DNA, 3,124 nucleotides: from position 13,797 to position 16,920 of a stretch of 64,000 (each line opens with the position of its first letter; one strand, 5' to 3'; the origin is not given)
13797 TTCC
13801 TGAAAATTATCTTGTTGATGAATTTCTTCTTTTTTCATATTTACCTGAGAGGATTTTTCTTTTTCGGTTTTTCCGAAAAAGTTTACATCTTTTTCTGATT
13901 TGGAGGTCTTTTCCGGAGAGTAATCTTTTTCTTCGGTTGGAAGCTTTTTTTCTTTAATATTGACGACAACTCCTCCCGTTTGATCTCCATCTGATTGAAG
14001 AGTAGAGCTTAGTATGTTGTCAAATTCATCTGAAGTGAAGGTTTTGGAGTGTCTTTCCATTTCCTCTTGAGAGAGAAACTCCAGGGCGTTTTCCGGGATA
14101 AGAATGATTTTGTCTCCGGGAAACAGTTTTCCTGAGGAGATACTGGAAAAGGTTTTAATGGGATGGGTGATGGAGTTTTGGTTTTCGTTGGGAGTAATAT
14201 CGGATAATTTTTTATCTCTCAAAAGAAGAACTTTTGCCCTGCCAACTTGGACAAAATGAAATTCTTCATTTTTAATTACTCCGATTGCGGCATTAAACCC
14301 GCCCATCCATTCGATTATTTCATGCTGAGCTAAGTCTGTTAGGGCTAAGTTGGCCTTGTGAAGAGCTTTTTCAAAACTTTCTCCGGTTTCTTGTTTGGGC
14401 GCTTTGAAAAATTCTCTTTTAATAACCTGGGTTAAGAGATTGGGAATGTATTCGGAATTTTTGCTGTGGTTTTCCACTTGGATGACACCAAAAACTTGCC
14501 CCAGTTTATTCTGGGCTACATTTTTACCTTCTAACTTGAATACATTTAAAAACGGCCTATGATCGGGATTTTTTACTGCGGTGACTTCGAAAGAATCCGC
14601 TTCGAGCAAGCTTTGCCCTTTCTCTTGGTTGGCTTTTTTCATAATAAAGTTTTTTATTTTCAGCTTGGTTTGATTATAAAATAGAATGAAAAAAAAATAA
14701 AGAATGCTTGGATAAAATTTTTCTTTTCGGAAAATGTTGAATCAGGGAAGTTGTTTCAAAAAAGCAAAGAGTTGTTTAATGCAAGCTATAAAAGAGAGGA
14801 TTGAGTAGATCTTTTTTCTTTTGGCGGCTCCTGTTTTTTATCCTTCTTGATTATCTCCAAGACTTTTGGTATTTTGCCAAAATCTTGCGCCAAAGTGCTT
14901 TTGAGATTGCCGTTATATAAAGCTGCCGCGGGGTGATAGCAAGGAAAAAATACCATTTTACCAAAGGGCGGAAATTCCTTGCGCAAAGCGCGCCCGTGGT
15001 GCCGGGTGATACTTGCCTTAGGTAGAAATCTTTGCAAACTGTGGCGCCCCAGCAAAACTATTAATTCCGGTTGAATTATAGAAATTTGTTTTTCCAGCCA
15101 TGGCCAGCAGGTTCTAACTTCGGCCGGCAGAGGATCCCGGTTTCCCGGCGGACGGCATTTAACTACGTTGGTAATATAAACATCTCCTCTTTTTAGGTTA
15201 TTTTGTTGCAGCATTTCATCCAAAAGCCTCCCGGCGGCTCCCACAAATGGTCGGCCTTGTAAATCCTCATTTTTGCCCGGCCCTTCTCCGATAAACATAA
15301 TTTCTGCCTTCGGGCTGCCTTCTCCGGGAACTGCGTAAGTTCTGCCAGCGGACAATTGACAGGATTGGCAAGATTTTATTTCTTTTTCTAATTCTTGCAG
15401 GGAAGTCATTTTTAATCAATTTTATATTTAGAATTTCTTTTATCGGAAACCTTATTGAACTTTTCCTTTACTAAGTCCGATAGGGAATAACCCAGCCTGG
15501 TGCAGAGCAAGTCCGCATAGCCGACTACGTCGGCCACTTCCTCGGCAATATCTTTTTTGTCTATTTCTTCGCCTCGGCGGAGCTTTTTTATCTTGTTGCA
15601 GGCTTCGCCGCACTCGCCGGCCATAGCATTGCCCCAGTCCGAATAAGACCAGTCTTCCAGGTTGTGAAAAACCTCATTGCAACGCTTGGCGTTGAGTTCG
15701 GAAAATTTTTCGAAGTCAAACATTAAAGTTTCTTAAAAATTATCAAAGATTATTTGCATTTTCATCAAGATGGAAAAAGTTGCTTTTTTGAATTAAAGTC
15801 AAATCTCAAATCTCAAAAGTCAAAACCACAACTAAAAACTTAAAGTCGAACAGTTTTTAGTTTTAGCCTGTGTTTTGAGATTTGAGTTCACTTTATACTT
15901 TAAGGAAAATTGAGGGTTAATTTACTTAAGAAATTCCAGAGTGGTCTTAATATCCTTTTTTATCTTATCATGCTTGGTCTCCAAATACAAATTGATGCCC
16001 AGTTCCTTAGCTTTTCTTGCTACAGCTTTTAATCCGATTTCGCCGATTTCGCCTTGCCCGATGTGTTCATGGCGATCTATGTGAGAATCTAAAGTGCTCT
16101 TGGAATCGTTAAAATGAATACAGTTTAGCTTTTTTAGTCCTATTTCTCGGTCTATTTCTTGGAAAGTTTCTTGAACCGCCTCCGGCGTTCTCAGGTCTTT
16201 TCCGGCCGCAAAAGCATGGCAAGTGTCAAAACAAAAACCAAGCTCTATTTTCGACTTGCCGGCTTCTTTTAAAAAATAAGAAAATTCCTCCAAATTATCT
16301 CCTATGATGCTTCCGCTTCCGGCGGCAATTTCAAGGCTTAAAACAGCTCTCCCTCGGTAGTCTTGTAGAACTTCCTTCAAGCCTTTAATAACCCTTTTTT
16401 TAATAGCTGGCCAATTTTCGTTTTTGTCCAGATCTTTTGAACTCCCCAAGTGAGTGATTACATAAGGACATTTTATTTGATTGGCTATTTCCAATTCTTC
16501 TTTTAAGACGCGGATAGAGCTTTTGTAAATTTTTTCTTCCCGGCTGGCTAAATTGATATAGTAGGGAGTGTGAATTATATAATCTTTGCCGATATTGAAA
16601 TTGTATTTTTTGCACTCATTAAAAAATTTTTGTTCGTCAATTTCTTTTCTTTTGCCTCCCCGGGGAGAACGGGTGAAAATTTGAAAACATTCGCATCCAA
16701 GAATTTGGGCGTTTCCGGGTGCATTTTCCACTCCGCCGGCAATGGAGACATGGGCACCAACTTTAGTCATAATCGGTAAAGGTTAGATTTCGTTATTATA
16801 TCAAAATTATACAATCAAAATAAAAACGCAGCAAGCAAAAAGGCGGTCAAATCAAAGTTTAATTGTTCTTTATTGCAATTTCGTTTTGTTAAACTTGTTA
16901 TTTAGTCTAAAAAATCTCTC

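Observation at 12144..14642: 832-aa receptor-like protein: catalytically degenerate PP2C-like cytoplasmic domain, 300-aa K/E-rich disordered linker, TM helix and extracellular beta-rich domain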

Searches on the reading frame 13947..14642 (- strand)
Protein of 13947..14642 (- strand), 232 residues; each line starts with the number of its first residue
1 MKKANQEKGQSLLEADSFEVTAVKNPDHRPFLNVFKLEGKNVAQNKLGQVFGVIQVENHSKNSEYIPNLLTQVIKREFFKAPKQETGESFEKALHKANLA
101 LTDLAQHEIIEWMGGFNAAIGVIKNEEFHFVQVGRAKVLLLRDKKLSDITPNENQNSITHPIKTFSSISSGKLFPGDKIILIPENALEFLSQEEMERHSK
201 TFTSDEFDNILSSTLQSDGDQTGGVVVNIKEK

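Call 12: search_solved_structures(query=A2, max_evalue=10, show_alignments=3)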
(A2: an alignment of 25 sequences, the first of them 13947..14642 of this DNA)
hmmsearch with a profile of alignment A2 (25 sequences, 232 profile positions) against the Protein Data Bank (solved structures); distinct sequences matched with E-value up to 10: 6.
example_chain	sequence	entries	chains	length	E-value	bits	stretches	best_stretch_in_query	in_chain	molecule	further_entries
8gsy_A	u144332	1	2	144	0.3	13.6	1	171-227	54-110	Peptidoglycan bound protein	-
9hab_A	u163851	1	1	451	0.75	12.3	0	113-157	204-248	PPM1H metal-dependent Ser/Thr phosphatase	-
7l4j_A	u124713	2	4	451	0.97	11.9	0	113-157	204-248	Protein phosphatase 1H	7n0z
7l4i_A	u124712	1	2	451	1.2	11.6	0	113-157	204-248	Protein phosphatase 1H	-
2pop_A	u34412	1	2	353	1.3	11.5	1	82-143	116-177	Mitogen-activated protein kinase kinase kinase 7-interacting protein 1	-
7kpr_A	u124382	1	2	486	1.5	11.3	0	113-157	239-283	Protein phosphatase 1H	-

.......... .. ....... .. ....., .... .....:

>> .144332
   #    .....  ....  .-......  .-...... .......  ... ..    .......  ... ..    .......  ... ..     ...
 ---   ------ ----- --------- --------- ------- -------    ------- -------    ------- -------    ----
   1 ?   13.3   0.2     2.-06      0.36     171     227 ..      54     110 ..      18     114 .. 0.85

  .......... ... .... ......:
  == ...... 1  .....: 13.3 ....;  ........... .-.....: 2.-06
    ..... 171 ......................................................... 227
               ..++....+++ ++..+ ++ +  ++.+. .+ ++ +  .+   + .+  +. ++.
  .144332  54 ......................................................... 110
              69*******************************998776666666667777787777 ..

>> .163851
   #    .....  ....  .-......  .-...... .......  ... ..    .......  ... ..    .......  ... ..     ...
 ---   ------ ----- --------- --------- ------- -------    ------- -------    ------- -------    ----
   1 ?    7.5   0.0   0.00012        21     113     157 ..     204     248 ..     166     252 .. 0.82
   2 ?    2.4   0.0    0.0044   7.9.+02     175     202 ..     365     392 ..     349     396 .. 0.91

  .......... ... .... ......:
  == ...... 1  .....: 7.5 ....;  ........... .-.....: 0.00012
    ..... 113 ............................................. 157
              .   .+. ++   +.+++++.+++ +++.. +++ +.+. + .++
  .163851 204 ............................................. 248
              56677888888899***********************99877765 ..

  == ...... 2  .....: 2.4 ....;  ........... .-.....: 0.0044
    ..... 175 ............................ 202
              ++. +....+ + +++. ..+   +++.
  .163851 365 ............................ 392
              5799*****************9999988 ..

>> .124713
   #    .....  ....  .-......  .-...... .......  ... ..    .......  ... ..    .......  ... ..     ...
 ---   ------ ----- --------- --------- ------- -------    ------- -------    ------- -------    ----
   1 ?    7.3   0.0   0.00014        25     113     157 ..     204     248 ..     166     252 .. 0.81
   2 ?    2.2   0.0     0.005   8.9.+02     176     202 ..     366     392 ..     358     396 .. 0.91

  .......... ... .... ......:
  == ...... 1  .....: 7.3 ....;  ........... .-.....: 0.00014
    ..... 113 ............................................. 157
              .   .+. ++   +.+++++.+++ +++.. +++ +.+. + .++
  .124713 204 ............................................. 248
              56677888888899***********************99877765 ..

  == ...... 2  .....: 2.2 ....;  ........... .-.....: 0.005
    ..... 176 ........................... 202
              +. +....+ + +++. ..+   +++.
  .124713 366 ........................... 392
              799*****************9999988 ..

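Call 21: predict_structure(alignment_id=A2)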
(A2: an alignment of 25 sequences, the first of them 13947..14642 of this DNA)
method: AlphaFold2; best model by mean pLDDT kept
length: 232 residues; sequences in the alignment: 25
mean_pLDDT: 89.6   pTM: 0.86
mean pLDDT of the five models: 89.6, 88.2, 88.2, 87.9, 87.5
residues with pLDDT >= 90: 182; 70-90: 27; 50-70: 13; < 50: 10
segments of 3 or more residues with pLDDT < 50: 1-9
pLDDT, mean of each block of 10 residues (from residue 1): 45 90 94 96 94 94 93 98 94 95 86 89 96 94 95 58 79 96 95 95 96 94 96 88
secondary structure, 60 per line:
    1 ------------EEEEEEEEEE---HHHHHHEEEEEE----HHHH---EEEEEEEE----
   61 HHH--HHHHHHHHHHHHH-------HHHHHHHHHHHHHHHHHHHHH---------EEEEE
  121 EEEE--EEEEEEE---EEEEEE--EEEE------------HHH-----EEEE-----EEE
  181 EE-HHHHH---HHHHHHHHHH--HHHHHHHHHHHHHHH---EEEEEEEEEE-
elements in order: E13-22 H26-31 E32-37 H42-45 E49-56 H66-78 H86-106 E116-124 E127-133 E137-142 E145-148 E169-172 E178-182 H184-188 H192-201 H204-218 E222-231

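Call 25: fold_search(model_id=the predicted structure, library=pdb)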
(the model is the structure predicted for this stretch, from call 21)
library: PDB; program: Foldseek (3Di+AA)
matches with E <= 10: 520; with E <= 0.001: 157
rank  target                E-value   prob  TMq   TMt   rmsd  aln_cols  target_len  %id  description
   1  6jkv_B                3.7e-11  1.00  0.63  0.64   4.7       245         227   11  PppA, a key regulatory component of T6SS in Pseudomonas aeruginosa (released 2019-06-26)
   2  6jkv_A                4.5e-11  1.00  0.65  0.65   4.6       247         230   12  PppA, a key regulatory component of T6SS in Pseudomonas aeruginosa (released 2019-06-26)
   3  1txo_B                6.0e-11  1.00  0.59  0.59   7.0       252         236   13  Crystal structure of the Mycobacterium tuberculosis serine/threonine phosphatase PstP/Ppp at 1.95 A. (released 2004-11-23)
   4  2cm1                  1.1e-10  1.00  0.69  0.70   4.4       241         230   14  Crystal structure of the catalytic domain of serine threonine protein phosphatase PstP in complex with 2 Manganese ions. (released 2007-06-12)
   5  2j86_B                1.1e-10  1.00  0.63  0.62   5.9       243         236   14  Structural analysis of the PP2C Family Phosphatase tPphA of Thermosynechococcus elongatus (released 2007-11-06)
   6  1txo_A                1.1e-10  1.00  0.61  0.60   6.5       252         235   14  Crystal structure of the Mycobacterium tuberculosis serine/threonine phosphatase PstP/Ppp at 1.95 A. (released 2004-11-23)
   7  2pk0_A                2.4e-10  1.00  0.71  0.68   4.4       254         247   12  Structure of the S. agalactiae serine/threonine phosphatase at 2.65 resolution (released 2007-06-12)
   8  2j86_A                4.8e-10  1.00  0.64  0.64   6.0       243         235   14  Structural analysis of the PP2C Family Phosphatase tPphA of Thermosynechococcus elongatus (released 2007-11-06)
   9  2pk0_C                5.4e-10  1.00  0.67  0.65   5.8       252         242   12  Structure of the S. agalactiae serine/threonine phosphatase at 2.65 resolution (released 2007-06-12)
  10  2y09                  5.4e-10  1.00  0.65  0.64   5.9       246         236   15  The cyanobacterial PP2C-like phosphatase tPphA requires three metals in the catalytic center for efficient catalysis (released 2011-02-09)
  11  2pk0_D                1.0e-09  1.00  0.67  0.64   5.8       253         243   12  Structure of the S. agalactiae serine/threonine phosphatase at 2.65 resolution (released 2007-06-12)
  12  5d2u                  1.2e-09  1.00  0.56  0.54   6.9       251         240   14  Crystal structure of tPphA Variant - H39A (released 2016-05-04)
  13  2xzv                  1.3e-09  1.00  0.61  0.60   6.1       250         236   16  The cyanobacterial PP2C-like phosphatase tPphA requires three metals in the catalytic center for efficient catalysis (released 2011-02-09)
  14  5mqh                  1.4e-09  1.00  0.60  0.61   5.5       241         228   13  Structure of the Phosphatase Domain of the Cell Fate Determinant SpoIIE from Bacillus subtilis in a crystal form without (released 2017-05-31)
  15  5iti                  1.5e-09  1.00  0.58  0.57   6.4       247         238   13  A cynobacterial PP2C (tPphA) structure (released 2016-05-04)
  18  3ke6_B                1.2e-08  1.00  0.65  0.46   4.2       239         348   16  The crystal structure of the RsbU and RsbW domains of Rv1364c from Mycobacterium tuberculosis (released 2010-11-10)
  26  5ucg_A                2.7e-08  1.00  0.66  0.47   4.2       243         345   14  Structure of the PP2C Phosphatase Domain and a Fragment of the Regulatory Domain of the Cell Fate Determinant SpoIIE f (released 2017-05-31)
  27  3ke6_A                2.8e-08  1.00  0.65  0.45   4.4       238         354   16  The crystal structure of the RsbU and RsbW domains of Rv1364c from Mycobacterium tuberculosis (released 2010-11-10)
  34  5ucg_D                4.0e-08  1.00  0.64  0.46   4.7       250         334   13  Structure of the PP2C Phosphatase Domain and a Fragment of the Regulatory Domain of the Cell Fate Determinant SpoIIE f (released 2017-05-31)
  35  5ucg_E                4.0e-08  1.00  0.66  0.47   4.1       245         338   14  Structure of the PP2C Phosphatase Domain and a Fragment of the Regulatory Domain of the Cell Fate Determinant SpoIIE f (released 2017-05-31)
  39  5ucg_C                4.5e-08  1.00  0.62  0.45   4.8       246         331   13  Structure of the PP2C Phosphatase Domain and a Fragment of the Regulatory Domain of the Cell Fate Determinant SpoIIE f (released 2017-05-31)
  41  5ucg_B                7.6e-08  1.00  0.63  0.45   4.5       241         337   14  Structure of the PP2C Phosphatase Domain and a Fragment of the Regulatory Domain of the Cell Fate Determinant SpoIIE f (released 2017-05-31)
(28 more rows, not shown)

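Call 26: search_protein_representatives(alignment_id=A2)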
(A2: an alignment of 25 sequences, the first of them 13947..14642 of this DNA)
Query: 25 sequences, 232 profile positions. Proteins with E-value up to 0.001 (for the whole library): 2598; up to 1e-10: 1825; up to 1e-30: 521. The best 150 are listed.
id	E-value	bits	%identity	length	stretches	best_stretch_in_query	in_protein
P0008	1.7e-95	335.1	-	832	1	1-232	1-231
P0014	2.2e-95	334.7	-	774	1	4-232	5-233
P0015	3.2e-95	334.2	-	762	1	5-232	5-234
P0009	8.4e-95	332.8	-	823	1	4-232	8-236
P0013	3.3e-94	330.9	-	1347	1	1-232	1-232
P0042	5.3e-93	327.0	-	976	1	3-232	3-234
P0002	1.2e-92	325.8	-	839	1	1-232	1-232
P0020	2.0e-92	325.0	-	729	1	1-232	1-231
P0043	2.5e-92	324.7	-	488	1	1-231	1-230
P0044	4.1e-92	324.0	-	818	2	1-231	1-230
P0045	1.9e-91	321.9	-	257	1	4-231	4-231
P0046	2.8e-91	321.3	-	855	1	8-231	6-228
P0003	3.2e-91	321.1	-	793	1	1-231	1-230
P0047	3.5e-91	321.0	-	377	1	7-232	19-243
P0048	1.8e-90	318.7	-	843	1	1-231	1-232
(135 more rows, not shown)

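Call 42: find_related_loci(query=A5, collection=genome_contigs, flank=7000)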
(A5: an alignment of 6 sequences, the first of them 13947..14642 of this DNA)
Query A5 (232 aa) in genome_contigs; peptide patterns used: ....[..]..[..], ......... (x = any residue, [..] = any of these).
128 stretches matched a pattern; 43 encode a relative of the query (tblastn E <= 1e-3); 43 distinct loci.
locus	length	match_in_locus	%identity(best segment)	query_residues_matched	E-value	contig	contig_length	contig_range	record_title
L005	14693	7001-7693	70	1-232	2e-110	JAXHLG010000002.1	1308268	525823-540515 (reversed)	MAG: Candidatus Moraniibacteriota bacterium isolate Salar_de_Ascotan_soil_MAG_ASO1 contig_5779_polypolish, whole genome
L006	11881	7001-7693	66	4-232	2e-102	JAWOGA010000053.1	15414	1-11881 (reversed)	MAG: Candidatus Moraniibacteriota bacterium isolate BLK6-3.bin.191 k191_86243, whole genome shotgun sequence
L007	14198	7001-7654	55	16-232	1e-74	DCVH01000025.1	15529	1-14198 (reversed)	MAG TPA_asm: Patescibacteria group bacterium UBA2193 UBA2193_contig_91360, whole genome shotgun sequence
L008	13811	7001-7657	50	13-232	2e-72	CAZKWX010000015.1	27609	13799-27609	MAG TPA_asm: uncultured Bdellovibrionales bacterium isolate SRP167671_co1_182 genome assembly, contig: NODE_1935_length_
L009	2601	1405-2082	49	7-232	5e-72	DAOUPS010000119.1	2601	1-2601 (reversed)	MAG TPA_asm: bacterium isolate CSMAG_106 CSMAG_106_k127_3704373_length_2601_cov_13.0000, whole genome shotgun sequence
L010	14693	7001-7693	50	1-232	6e-71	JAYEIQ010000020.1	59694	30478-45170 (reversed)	MAG: Patescibacteria group bacterium isolate MAG187 MAG187_20, whole genome shotgun sequence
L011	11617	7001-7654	50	16-232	1e-70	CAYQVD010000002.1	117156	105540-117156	MAG TPA_asm: uncultured Bdellovibrionales bacterium isolate SRP191223_co1_93 genome assembly, contig: NODE_50_length_117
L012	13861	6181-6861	48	6-232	2e-69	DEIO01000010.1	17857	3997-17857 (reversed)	MAG TPA_asm: Patescibacteria group bacterium UBA2772 UBA2772_contig_13706, whole genome shotgun sequence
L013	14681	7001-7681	50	6-232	2e-68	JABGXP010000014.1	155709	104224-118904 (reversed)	MAG: bacterium isolate SI034_bin78 k141_1356190, whole genome shotgun sequence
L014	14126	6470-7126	44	13-232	3e-60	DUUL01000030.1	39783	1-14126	MAG TPA_asm: Candidatus Moraniibacteriota bacterium isolate AS08sgBPME_209 152345_AS08, whole genome shotgun sequence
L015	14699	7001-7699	39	1-232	1e-49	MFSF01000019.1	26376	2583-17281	MAG: Candidatus Moranbacteria bacterium RIFOXYA12_FULL_44_15 rifixya3_full_scaffold_2131, whole genome shotgun sequence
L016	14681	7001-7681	39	9-232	3e-48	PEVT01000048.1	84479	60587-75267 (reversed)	MAG: Candidatus Moranbacteria bacterium CG06_land_8_20_14_3_00_40_12 CG06_land_8_20_14_3.00_150_scaffold_16_c, whole gen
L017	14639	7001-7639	39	19-231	9e-48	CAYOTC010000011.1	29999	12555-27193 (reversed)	MAG TPA_asm: uncultured Bdellovibrionales bacterium isolate SRP192927_co6_68 genome assembly, contig: NODE_2829_length_2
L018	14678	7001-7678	39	10-232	1e-47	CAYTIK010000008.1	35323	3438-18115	MAG TPA_asm: uncultured Bdellovibrionales bacterium isolate SRP062349_co5_330 genome assembly, contig: NODE_278_length_3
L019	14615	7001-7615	40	29-232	2e-47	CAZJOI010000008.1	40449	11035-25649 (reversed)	MAG TPA_asm: uncultured Bdellovibrionales bacterium isolate SRP192927_co1_264 genome assembly, contig: NODE_1464_length_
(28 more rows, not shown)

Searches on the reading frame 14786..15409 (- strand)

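Call 34: search_protein_families(library=pfam, proteins=[window:14786-15409:-], max_evalue=0.001)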
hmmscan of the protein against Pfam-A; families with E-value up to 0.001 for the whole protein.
window:14786-15409:- (207 aa): 1 family
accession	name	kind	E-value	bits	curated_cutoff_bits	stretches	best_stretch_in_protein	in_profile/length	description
PF03167.25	UDG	-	1.3e-38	132.7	24.3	1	28-170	1-128/141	Uracil DNA glycosylase superfamily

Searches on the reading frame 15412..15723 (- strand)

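Call 34: search_protein_families(library=pfam, proteins=[window:15412-15723:-], max_evalue=0.001)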
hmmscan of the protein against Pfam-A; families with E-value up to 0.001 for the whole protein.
window:15412-15723:- (103 aa): 2 families
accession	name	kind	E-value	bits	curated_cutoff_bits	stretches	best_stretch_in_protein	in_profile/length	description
PF12643.12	MazG-like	-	4.1e-06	27.4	27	1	54-95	29-69/85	MazG-like family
PF03819.22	MazG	-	0.00093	19.9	22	0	33-94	9-68/74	MazG nucleotide pyrophosphohydrolase domain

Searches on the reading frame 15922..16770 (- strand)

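Call 34: search_protein_families(library=pfam, proteins=[window:15922-16770:-], max_evalue=0.001)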
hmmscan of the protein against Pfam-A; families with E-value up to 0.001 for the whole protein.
window:15922-16770:- (282 aa): 1 family
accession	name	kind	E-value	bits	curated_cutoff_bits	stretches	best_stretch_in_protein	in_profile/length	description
PF01261.30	AP_endonuc_2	-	1.4e-38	133.5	31.1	1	22-282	5-247/249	Xylose isomerase-like TIM barrel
